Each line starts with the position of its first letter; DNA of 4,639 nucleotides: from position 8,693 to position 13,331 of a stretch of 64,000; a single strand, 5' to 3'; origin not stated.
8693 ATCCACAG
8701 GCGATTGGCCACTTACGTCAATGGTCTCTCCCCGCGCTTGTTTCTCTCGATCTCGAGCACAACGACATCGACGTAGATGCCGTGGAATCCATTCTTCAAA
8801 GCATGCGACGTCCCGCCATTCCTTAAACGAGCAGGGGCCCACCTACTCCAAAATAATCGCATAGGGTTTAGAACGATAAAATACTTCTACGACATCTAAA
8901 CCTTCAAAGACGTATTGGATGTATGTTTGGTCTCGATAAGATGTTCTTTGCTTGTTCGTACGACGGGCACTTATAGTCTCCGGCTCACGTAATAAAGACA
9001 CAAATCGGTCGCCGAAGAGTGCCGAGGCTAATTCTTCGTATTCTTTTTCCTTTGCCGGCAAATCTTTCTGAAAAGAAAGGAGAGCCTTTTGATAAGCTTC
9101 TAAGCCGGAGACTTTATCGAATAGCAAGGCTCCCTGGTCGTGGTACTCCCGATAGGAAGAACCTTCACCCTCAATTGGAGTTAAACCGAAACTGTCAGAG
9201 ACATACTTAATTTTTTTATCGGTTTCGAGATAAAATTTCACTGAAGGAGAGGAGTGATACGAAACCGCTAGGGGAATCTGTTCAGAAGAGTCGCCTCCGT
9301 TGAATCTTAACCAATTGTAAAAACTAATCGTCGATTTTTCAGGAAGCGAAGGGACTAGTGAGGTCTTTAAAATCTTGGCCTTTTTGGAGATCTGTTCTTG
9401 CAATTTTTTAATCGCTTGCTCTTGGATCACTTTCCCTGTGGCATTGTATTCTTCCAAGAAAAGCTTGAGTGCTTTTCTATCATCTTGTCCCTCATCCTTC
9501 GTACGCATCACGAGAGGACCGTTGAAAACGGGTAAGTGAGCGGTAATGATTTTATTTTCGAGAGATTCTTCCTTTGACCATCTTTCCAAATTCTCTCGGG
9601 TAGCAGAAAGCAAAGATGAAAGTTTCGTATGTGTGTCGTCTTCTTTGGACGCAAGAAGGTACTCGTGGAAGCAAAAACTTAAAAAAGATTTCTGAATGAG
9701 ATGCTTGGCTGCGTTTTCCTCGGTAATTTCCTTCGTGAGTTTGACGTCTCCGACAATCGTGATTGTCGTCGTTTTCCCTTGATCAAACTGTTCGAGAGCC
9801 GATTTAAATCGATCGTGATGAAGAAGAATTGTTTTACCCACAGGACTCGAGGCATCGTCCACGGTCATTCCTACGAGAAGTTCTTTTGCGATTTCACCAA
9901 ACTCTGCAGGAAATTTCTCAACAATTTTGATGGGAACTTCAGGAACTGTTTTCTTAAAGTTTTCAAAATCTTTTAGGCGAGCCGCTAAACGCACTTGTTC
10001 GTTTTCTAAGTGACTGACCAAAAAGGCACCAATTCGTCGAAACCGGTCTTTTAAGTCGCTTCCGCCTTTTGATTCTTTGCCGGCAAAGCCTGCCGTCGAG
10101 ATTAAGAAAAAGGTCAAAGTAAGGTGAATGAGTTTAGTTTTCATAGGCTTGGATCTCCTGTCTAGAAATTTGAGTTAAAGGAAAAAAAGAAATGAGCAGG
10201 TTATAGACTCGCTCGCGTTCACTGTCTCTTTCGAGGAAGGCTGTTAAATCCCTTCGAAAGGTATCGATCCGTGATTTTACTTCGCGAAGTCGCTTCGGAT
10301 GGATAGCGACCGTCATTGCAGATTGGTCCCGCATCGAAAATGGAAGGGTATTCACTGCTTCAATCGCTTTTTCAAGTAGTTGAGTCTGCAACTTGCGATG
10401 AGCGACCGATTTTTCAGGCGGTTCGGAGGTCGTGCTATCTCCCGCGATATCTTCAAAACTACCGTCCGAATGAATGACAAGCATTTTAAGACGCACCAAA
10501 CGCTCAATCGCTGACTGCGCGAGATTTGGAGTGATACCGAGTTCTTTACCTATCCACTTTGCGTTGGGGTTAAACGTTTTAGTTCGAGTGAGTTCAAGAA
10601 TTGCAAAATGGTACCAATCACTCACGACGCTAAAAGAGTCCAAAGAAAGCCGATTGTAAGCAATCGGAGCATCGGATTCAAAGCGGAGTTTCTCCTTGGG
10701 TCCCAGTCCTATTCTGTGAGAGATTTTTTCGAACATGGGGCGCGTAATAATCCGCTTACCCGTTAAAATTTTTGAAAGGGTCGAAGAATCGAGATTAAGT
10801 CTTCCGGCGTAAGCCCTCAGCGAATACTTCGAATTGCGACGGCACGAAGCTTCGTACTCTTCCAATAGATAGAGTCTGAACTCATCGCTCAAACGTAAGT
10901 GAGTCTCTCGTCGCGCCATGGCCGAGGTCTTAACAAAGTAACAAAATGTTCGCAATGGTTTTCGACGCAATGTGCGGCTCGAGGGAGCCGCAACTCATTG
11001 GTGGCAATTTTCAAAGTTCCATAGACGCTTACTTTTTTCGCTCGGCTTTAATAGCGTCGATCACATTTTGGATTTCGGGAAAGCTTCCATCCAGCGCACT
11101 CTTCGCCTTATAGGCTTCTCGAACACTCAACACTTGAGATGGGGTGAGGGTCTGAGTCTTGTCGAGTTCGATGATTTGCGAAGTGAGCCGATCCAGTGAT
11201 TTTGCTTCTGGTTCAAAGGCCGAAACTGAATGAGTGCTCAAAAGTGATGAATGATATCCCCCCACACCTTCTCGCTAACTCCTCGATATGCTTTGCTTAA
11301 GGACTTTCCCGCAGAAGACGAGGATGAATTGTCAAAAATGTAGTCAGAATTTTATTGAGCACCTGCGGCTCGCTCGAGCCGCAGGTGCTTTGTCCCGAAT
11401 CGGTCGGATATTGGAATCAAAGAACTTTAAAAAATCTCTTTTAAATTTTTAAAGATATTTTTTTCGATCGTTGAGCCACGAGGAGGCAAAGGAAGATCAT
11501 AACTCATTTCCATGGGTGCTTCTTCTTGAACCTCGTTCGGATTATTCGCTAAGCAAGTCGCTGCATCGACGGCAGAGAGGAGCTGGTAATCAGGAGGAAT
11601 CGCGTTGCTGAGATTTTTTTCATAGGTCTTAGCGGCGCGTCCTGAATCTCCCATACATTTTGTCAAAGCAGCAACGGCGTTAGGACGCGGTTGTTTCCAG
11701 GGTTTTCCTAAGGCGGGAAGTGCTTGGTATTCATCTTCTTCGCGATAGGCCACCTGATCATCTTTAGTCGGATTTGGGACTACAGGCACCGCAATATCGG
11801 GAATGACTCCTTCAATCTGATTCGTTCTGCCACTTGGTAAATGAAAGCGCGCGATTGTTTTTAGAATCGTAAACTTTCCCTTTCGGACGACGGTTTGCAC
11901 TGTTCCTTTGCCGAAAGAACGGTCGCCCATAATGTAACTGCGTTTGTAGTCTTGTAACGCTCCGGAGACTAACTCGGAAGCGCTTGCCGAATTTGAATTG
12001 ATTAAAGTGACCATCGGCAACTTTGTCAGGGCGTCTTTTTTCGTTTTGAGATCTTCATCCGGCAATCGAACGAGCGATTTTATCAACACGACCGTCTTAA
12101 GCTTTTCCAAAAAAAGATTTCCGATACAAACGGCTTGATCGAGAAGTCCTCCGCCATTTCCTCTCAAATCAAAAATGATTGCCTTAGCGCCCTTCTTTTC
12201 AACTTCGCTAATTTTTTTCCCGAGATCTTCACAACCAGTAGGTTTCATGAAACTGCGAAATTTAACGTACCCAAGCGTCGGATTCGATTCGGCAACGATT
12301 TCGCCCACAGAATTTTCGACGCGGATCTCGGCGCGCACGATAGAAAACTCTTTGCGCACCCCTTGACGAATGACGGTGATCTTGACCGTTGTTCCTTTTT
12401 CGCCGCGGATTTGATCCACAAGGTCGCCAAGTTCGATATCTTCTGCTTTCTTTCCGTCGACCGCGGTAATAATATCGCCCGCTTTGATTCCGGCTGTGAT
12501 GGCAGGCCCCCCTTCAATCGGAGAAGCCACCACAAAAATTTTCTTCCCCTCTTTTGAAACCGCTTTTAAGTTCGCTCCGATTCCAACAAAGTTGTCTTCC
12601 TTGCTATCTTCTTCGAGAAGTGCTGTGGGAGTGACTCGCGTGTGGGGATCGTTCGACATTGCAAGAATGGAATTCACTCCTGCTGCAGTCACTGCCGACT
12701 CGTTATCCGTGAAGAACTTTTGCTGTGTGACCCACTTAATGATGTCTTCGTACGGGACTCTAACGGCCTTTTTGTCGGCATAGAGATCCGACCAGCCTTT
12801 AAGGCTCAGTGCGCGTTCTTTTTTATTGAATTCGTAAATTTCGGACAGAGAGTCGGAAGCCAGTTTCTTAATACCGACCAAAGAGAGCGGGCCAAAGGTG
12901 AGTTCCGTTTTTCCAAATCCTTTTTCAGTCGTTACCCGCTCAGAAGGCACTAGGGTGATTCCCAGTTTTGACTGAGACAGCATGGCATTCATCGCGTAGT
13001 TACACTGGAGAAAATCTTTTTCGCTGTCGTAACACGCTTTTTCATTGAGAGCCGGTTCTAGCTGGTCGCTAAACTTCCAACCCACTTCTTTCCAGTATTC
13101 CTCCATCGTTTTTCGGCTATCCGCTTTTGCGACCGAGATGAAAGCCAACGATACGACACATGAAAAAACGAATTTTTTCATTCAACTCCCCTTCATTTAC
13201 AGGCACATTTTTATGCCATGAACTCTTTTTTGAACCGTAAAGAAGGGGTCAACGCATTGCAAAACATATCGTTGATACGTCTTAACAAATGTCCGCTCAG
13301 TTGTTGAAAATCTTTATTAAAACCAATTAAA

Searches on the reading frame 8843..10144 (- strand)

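Call 3: search_protein_families(library=pfam, proteins=[window:8843-10144:-], max_evalue=0.1)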
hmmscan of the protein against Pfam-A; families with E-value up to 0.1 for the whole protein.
window:8843-10144:- (433 aa): 0 families

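Call 35: search_protein_families(library=ncbifam, proteins=[window:8843-10144:-], max_evalue=0.01)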
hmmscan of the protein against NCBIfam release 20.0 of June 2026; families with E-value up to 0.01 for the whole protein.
window:8843-10144:- (433 aa): 1 family
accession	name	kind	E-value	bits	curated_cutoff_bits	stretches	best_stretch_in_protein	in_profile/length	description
NF038234.1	retron_eff_Eco8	equivalog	0.0012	17.5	250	1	124-208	66-151/679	retron Eco8 family effector endonuclease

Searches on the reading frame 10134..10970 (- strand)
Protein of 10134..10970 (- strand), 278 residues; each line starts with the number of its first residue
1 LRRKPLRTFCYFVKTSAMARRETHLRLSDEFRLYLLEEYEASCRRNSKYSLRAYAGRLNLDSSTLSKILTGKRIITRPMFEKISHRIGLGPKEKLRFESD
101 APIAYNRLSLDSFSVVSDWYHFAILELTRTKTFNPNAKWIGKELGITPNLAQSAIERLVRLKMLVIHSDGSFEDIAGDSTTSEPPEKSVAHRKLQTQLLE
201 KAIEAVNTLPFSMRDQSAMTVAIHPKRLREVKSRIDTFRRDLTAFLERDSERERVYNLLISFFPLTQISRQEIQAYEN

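Call 17: search_protein_families(library=pfam, proteins=[window:10134-10970:-], max_evalue=0.001)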
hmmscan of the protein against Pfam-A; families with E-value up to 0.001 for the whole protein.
window:10134-10970:- (278 aa): 4 families
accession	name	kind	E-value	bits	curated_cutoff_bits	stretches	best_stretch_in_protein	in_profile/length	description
PF14394.12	DUF4423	-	1.6e-39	135.8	30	1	106-265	8-165/165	Domain of unknown function (DUF4423)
PF12844.13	HTH_19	-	1.5e-06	28.4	30.2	1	44-92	8-56/64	Helix-turn-helix domain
PF01381.28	HTH_3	-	1.3e-05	25.5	23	1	43-91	4-52/55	Helix-turn-helix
PF13560.12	HTH_31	-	3.6e-05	24.4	27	1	43-92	9-59/64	Helix-turn-helix domain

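Call 35: search_protein_families(library=ncbifam, proteins=[window:10134-10970:-], max_evalue=0.01)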
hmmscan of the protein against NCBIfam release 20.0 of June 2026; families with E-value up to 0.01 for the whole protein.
window:10134-10970:- (278 aa): 1 family
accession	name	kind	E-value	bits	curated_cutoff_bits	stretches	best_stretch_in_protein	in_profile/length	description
TIGR02147.1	Fsuc_second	paralog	2.5e-32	112.4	50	2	108-267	111-271/272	TIGR02147 family protein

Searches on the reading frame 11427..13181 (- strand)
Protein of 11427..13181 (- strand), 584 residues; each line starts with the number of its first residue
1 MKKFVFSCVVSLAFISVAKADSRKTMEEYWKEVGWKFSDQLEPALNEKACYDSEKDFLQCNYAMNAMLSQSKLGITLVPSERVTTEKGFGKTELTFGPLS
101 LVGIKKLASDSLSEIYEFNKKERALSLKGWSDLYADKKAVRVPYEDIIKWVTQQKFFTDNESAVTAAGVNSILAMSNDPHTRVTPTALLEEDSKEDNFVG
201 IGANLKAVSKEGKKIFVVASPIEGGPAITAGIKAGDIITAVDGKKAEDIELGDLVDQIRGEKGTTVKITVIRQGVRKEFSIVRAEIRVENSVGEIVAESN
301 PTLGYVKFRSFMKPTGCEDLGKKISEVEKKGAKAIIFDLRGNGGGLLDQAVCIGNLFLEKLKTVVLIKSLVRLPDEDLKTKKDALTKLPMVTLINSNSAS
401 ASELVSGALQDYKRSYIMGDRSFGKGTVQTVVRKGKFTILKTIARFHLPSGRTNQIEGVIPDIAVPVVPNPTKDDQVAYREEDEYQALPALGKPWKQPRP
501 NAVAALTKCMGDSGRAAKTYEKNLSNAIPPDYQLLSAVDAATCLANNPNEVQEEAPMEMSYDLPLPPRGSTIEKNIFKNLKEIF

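Call 17: search_protein_families(library=pfam, proteins=[window:11427-13181:-], max_evalue=0.001)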
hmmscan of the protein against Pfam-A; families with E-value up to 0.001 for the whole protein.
window:11427-13181:- (584 aa): 4 families
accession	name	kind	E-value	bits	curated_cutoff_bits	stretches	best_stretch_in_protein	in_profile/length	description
PF03572.23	Peptidase_S41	-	6.4e-38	130.4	24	1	303-465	2-165/165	Peptidase family S41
PF13180.12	PDZ_2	-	2.5e-12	47.3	27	1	201-281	3-78/80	PDZ domain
PF00595.29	PDZ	-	3.2e-10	40.7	23.2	1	200-270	11-80/81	PDZ domain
PF17820.7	PDZ_6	-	4.6e-10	39.5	27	1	217-272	1-54/54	PDZ domain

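Call 28: find_related_loci(query=window:11427-13181:-, collection=genome_contigs, flank=10000)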
Query window:11427-13181:- (584 aa) in genome_contigs; peptide patterns used: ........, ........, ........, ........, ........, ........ (x = any residue, [..] = any of these).
180 stretches matched a pattern; 3 encode a relative of the query (tblastn E <= 1e-3); 3 distinct loci.
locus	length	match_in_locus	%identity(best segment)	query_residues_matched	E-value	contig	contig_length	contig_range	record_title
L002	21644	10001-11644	43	1-548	7e-136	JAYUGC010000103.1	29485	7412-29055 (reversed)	MAG: Pseudomonadota bacterium isolate GFS_7976 GFS_7976_102, whole genome shotgun sequence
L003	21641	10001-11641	43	1-543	1e-134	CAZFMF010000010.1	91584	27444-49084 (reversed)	MAG TPA_asm: uncultured Pseudobdellovibrionaceae bacterium isolate SRP287051_co1_153 genome assembly, contig: NODE_529_l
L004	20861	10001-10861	38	167-455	3e-42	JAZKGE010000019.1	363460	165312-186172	MAG: Bacteroidota bacterium isolate DC_RB_04_SPN110320-bin030 DCRB04SPN_B030_0_000000000019, whole genome shotgun sequen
